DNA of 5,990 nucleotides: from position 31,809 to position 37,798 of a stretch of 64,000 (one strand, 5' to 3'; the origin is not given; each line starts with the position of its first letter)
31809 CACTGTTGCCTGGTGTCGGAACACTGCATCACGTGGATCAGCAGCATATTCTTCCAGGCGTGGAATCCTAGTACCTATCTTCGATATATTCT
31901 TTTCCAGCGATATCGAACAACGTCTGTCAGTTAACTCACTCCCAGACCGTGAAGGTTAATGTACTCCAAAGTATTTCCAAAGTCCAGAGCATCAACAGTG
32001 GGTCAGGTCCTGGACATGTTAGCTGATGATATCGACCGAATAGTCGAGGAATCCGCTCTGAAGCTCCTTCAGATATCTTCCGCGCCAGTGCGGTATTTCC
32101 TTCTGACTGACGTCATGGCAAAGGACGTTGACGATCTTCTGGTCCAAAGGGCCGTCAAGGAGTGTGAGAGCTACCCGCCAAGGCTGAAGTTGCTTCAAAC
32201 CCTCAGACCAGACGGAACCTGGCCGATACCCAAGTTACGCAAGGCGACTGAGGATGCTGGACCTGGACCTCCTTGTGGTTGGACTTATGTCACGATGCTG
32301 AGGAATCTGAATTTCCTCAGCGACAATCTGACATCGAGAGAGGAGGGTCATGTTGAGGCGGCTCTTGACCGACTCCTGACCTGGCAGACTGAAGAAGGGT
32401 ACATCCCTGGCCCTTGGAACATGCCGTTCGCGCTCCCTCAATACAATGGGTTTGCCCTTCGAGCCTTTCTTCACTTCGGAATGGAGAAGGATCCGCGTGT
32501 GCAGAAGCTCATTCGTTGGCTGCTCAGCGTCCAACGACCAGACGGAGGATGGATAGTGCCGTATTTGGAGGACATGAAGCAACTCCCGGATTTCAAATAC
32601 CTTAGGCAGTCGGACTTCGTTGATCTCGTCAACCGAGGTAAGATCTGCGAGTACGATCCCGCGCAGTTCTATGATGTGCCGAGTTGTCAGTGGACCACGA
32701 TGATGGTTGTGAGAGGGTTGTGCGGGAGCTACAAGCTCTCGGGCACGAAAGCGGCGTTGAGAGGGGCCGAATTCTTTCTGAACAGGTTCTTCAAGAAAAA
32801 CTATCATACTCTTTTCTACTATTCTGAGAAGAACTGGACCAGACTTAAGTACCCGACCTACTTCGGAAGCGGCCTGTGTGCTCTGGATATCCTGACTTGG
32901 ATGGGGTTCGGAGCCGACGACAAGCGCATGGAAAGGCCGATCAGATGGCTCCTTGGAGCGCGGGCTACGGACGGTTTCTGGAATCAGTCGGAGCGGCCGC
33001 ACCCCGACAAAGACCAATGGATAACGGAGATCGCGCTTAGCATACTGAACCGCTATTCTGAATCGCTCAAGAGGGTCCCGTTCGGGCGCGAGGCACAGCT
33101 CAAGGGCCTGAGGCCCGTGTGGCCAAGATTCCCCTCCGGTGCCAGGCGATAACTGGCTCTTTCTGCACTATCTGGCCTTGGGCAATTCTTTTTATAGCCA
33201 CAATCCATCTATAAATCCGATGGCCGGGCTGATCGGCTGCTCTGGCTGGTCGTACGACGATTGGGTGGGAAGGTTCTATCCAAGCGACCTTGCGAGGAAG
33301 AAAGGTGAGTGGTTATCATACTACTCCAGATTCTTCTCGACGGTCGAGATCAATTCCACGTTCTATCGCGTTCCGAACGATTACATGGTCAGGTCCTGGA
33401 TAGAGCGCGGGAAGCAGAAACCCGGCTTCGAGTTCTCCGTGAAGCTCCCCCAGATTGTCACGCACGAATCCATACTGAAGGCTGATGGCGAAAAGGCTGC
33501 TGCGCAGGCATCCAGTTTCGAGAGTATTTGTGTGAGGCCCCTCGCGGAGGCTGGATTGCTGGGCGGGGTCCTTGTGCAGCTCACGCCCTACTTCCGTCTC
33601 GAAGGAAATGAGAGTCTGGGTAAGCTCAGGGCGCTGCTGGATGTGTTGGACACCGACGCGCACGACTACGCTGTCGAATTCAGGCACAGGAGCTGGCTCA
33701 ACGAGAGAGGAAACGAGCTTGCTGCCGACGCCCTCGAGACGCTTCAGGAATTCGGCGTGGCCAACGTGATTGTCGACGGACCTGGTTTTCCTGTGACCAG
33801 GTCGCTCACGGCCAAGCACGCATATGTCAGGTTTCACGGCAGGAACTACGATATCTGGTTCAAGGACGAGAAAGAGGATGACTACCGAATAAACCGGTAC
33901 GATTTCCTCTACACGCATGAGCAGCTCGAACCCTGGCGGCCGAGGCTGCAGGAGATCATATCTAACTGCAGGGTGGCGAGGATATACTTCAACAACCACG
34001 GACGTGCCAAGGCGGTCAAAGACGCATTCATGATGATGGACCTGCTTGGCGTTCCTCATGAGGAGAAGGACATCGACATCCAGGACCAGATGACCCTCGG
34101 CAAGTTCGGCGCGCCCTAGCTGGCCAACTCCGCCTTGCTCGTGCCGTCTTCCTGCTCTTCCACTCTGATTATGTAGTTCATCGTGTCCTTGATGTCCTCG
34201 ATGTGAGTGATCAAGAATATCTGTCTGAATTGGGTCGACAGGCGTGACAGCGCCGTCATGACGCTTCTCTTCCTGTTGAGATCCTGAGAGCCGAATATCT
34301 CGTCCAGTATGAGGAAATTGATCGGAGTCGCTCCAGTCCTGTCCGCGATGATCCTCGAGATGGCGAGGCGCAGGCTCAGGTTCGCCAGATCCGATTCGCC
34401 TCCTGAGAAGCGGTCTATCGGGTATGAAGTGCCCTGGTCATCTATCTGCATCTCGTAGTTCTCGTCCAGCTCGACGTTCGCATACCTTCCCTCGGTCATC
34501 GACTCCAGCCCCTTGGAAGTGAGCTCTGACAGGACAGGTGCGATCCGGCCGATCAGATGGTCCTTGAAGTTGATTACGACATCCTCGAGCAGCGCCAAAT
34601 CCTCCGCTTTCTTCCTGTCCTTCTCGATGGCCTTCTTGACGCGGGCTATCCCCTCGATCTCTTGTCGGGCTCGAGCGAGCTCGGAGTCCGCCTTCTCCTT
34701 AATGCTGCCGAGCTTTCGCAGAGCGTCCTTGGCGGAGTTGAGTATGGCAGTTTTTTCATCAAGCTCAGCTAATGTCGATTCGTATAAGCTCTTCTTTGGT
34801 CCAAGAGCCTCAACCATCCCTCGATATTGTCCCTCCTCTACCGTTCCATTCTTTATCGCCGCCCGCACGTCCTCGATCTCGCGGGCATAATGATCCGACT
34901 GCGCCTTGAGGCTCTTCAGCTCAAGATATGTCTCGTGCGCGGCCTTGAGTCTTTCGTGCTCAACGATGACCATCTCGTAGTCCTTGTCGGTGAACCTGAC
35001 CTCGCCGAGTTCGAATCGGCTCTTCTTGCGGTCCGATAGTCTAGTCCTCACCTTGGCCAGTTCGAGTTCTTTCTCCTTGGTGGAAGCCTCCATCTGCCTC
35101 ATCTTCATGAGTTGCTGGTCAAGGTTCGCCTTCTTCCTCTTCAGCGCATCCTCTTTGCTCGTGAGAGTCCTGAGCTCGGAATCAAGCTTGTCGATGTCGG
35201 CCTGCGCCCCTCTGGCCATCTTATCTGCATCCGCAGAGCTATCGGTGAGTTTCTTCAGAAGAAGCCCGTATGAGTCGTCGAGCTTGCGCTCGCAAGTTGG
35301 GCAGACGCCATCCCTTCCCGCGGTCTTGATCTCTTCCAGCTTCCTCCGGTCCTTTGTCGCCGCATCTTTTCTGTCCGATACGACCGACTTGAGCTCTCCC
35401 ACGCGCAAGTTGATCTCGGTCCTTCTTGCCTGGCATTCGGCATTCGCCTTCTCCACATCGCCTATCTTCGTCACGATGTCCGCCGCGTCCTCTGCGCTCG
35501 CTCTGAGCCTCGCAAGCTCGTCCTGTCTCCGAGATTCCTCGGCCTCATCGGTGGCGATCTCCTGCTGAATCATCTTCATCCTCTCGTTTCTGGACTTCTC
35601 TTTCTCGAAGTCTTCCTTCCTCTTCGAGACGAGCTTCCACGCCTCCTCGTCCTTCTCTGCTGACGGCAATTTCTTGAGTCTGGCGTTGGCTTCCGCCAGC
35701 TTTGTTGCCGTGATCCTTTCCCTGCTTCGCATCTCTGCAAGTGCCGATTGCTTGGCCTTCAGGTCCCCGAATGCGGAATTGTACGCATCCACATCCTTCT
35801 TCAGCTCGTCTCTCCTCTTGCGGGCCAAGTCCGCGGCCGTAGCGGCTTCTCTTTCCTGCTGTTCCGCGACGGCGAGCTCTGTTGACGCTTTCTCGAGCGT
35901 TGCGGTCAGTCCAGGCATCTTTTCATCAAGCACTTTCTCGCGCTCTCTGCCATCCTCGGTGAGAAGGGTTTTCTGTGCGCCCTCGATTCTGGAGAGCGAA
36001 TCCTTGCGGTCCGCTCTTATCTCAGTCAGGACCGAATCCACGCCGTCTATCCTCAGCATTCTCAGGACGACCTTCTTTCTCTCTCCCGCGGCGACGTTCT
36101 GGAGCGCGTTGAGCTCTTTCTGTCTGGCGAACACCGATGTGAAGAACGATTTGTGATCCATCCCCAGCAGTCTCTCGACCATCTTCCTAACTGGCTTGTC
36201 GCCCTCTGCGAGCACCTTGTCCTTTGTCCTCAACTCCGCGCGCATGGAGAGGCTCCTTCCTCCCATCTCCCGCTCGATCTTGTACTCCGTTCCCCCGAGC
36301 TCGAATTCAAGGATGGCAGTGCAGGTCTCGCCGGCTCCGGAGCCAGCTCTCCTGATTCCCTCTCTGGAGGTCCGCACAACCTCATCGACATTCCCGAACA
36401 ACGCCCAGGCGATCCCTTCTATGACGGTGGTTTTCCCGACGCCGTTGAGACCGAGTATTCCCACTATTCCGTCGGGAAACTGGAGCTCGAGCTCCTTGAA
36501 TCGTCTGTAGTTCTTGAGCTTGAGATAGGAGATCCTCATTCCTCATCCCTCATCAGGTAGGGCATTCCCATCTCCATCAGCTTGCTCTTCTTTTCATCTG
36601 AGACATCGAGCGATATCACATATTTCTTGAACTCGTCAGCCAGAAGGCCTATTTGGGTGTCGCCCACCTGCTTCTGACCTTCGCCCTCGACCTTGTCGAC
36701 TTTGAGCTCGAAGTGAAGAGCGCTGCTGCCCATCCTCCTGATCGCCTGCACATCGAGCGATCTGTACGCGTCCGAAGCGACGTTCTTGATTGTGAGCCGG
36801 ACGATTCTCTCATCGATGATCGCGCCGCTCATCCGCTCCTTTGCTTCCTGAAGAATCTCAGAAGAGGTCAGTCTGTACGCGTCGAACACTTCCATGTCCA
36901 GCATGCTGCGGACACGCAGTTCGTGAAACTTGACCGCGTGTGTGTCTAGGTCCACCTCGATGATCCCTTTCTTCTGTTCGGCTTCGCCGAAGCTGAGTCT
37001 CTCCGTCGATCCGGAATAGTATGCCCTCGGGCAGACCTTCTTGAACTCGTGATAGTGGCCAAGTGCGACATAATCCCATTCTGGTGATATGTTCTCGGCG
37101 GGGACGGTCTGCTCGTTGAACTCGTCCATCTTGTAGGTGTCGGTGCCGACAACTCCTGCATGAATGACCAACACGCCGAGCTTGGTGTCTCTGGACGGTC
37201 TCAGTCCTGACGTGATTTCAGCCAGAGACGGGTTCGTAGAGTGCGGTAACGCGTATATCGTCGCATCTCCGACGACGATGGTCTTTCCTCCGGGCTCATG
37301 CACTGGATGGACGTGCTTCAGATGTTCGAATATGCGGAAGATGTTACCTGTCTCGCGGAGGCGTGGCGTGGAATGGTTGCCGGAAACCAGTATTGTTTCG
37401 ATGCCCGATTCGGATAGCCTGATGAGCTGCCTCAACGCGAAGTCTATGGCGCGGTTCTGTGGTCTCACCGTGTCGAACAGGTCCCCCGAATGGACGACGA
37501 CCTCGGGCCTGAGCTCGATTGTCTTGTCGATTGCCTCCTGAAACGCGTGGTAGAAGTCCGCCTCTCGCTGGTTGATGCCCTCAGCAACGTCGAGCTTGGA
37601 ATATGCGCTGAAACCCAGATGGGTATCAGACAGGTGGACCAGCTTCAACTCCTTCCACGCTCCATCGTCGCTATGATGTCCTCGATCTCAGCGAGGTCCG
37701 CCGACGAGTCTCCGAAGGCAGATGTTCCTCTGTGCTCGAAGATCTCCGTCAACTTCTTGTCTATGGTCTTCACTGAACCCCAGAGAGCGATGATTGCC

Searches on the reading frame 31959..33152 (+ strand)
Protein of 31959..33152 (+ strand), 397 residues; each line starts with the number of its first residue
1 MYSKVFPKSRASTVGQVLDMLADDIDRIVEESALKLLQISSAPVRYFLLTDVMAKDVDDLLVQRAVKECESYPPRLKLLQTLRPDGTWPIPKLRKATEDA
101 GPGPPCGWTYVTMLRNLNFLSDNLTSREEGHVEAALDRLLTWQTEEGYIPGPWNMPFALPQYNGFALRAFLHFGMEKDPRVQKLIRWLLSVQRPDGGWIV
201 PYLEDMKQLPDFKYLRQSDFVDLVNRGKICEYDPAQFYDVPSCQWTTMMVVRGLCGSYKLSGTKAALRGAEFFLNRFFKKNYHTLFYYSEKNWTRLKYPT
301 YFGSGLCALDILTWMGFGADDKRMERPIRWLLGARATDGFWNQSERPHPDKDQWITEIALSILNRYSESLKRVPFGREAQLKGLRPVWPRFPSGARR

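Call 21: search_protein_families(library=pfam, proteins=[window:31959-33152:+])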
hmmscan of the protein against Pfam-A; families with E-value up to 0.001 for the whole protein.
window:31959-33152:+ (397 aa): 1 family
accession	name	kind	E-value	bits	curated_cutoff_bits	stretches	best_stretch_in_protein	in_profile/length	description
PF13243.12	SQHop_cyclase_C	-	1.1e-05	25.1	26.1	0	115-198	144-226/319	Squalene-hopene cyclase C-terminal domain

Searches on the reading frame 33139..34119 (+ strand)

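Call 21: search_protein_families(library=pfam, proteins=[window:33139-34119:+])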
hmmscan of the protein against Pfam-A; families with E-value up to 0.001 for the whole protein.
window:33139-34119:+ (326 aa): 1 family
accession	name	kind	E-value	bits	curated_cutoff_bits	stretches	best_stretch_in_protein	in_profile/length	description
PF01904.24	DUF72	-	2.3e-54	185.2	25.3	1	47-301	1-216/217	Protein of unknown function DUF72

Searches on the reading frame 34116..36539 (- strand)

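Call 21: search_protein_families(library=pfam, proteins=[window:34116-36539:-])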
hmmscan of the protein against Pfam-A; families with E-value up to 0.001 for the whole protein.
window:34116-36539:- (807 aa): 6 families
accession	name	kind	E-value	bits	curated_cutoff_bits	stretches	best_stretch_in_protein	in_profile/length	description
PF02463.25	SMC_N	-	3.8e-13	49.8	40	1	3-801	2-219/220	RecF/RecN/SMC N terminal domain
PF13476.12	AAA_23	-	3.7e-12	47.7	27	1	6-305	2-177/201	AAA domain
PF13175.12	AAA_15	-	5.2e-07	30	32.1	1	1-330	1-262/374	AAA ATPase domain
PF13514.12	AAA_27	-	5.7e-05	23.2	22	1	1-49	1-52/206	AAA domain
PF13558.12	SbcC_Walker_B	-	0.00015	22.4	27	1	702-764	25-88/90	SbcC/RAD50-like, Walker B motif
PF13304.12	AAA_21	-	0.00073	20.1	27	0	25-49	1-32/304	AAA domain, putative AbiEii toxin, Type IV TA system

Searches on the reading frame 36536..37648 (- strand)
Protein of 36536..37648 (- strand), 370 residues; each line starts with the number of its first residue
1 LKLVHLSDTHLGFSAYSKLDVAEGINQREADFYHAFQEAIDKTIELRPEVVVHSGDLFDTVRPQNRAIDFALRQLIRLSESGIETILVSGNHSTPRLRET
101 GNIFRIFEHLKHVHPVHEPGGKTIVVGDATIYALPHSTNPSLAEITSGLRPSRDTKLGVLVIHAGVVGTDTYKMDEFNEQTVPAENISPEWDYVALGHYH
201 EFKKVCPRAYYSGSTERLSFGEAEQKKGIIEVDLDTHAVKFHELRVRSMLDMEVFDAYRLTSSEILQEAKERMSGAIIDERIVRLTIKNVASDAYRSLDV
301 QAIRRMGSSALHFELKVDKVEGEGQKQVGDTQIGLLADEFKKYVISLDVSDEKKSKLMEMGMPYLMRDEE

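Call 21: search_protein_families(library=pfam, proteins=[window:36536-37648:-])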
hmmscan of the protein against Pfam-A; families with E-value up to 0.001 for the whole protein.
window:36536-37648:- (370 aa): 2 families
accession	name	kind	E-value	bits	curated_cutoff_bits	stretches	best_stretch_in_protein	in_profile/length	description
PF00149.33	Metallophos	-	2.5e-11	44.8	21.5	1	1-201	1-190/191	Calcineurin-like phosphoesterase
PF12850.12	Metallophos_2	-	5.5e-05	23.7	27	1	1-202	1-119/154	Calcineurin-like phosphoesterase superfamily domain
